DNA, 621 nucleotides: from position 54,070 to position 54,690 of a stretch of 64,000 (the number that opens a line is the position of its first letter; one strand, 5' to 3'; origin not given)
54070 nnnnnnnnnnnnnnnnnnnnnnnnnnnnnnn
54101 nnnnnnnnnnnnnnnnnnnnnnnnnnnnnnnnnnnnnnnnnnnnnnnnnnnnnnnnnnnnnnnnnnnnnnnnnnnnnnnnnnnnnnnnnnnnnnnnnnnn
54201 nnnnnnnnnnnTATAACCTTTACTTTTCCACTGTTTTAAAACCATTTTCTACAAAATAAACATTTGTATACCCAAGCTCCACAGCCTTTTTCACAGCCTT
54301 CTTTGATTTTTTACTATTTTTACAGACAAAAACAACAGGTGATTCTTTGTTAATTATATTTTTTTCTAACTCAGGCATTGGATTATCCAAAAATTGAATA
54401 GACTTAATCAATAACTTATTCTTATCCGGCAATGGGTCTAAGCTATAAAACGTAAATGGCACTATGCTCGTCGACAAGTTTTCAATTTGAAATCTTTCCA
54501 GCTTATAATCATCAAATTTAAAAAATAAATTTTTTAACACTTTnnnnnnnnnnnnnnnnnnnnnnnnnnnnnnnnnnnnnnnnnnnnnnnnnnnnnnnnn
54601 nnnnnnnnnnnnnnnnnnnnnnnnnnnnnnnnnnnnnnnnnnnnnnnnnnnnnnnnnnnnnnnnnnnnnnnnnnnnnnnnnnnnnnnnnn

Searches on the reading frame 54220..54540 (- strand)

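Call 91: search_protein_families(library=pfam, proteins=[window:54220-54540:-], max_evalue=0.00001)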
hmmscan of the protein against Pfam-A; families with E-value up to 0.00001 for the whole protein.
window:54220-54540:- (106 aa): 1 family
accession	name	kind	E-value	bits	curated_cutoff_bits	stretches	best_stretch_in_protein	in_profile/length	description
PF00581.25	Rhodanese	-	2e-07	31.8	22.2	1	50-103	43-98/102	Rhodanese-like domain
